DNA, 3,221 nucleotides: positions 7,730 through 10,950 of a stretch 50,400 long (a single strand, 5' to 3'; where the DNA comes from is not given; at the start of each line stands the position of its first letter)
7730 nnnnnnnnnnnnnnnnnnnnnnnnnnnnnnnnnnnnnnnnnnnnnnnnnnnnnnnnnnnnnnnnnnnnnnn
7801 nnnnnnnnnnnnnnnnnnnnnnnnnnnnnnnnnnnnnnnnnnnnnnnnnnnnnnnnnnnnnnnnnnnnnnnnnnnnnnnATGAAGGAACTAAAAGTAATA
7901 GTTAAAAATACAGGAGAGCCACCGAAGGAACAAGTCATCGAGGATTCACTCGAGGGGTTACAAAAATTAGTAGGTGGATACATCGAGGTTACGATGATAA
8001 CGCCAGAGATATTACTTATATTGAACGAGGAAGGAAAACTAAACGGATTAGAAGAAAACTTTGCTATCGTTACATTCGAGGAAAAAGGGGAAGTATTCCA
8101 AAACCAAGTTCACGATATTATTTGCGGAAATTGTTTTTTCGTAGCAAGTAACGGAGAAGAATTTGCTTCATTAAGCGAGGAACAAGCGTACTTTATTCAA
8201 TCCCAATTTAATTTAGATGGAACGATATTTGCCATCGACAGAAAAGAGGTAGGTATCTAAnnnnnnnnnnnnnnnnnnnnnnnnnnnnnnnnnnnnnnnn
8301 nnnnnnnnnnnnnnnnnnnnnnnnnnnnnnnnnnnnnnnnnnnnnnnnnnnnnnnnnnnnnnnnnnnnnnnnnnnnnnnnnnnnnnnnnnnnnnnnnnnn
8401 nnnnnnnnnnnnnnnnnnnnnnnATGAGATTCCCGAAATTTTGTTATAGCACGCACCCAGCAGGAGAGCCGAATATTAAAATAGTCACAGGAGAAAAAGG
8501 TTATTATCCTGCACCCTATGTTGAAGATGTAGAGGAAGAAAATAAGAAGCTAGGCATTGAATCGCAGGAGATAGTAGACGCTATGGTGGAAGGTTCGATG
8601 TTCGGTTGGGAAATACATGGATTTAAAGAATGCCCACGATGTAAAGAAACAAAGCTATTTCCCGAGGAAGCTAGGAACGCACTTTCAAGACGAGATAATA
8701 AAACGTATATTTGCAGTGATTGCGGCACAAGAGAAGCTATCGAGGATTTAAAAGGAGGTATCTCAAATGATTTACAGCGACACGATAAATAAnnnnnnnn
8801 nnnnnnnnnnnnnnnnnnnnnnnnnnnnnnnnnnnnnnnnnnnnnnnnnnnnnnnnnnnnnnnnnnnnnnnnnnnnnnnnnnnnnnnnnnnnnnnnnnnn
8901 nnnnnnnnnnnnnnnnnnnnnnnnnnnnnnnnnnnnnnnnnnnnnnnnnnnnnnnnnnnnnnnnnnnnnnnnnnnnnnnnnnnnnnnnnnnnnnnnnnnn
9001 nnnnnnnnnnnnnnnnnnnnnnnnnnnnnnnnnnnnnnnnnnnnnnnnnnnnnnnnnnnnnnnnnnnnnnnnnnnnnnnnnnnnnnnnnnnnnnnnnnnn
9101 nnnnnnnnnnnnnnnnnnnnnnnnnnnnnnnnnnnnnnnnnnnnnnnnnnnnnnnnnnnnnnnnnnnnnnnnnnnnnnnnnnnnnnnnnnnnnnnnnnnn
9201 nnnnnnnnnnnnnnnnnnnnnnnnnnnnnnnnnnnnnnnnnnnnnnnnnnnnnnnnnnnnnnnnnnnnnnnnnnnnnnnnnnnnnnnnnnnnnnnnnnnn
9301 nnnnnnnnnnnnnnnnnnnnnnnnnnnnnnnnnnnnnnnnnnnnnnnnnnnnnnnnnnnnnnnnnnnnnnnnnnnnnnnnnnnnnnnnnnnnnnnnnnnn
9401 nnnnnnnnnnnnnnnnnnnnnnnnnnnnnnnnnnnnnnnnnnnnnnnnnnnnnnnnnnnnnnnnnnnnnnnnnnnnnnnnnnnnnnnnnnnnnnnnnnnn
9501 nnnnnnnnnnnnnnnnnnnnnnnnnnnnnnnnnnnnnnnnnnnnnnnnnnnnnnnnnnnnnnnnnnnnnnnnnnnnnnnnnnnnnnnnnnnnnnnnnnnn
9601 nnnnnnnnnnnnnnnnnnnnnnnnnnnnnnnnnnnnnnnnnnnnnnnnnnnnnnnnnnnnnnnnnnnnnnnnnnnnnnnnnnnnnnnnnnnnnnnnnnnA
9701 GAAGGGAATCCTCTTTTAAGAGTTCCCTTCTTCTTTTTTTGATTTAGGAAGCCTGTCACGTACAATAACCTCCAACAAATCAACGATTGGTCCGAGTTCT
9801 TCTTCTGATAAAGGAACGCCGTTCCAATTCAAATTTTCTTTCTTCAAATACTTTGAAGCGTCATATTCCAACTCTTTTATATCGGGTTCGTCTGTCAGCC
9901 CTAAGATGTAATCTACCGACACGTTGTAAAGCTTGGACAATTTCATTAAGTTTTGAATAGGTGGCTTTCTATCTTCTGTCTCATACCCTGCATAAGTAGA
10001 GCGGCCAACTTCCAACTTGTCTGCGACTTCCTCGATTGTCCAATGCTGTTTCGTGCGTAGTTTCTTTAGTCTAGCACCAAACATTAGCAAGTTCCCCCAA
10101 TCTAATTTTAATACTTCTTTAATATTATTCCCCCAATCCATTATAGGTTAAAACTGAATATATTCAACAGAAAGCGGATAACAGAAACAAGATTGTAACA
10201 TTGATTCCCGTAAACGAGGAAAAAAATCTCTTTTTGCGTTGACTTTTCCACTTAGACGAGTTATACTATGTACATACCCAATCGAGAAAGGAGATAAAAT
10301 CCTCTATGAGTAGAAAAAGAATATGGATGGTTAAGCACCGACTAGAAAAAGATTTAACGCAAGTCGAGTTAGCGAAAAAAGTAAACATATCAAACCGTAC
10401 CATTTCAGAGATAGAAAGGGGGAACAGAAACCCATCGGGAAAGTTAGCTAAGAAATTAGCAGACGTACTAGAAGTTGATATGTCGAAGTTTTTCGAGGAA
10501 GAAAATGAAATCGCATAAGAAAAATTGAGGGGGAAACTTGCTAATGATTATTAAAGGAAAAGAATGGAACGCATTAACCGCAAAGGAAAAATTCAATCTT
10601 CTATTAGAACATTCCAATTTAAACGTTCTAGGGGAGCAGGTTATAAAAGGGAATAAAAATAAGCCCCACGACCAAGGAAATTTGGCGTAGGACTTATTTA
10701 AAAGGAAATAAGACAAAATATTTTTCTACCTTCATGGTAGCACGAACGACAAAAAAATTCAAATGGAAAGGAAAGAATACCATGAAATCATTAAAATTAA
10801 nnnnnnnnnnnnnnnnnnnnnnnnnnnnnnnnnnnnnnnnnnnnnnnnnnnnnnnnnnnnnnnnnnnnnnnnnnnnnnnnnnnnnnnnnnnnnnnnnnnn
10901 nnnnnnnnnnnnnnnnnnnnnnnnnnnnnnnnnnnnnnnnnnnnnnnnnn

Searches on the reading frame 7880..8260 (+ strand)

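Call 92: search_protein_families(library=pfam, proteins=[window:7880-8260:+], max_evalue=0.01)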
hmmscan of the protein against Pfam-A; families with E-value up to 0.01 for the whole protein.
window:7880-8260:+ (126 aa): 1 family
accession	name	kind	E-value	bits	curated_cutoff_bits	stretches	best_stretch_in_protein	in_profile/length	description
PF12957.13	DUF3846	-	2.7e-22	79.3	27.5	1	5-110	2-102/103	Domain of unknown function (DUF3846)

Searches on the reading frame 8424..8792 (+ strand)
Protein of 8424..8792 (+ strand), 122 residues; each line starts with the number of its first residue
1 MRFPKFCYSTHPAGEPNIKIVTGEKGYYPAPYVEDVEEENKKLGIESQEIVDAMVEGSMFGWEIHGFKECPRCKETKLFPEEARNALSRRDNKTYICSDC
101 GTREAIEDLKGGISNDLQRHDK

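Call 92: search_protein_families(library=pfam, proteins=[window:8424-8792:+], max_evalue=0.01)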
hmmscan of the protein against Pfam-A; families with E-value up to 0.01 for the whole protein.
window:8424-8792:+ (122 aa): 1 family
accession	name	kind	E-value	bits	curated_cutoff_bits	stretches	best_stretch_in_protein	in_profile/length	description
PF08271.17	Zn_Ribbon_TF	-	0.0014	18.6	29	1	70-102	3-27/43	TFIIB zinc-binding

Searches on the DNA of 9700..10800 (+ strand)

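Call 8: search_dna_similar(query=window:9700-10800:+, collection=phages, mode=near, max_rows=40)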
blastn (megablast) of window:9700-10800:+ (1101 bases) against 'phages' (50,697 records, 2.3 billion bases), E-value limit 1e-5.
No match.
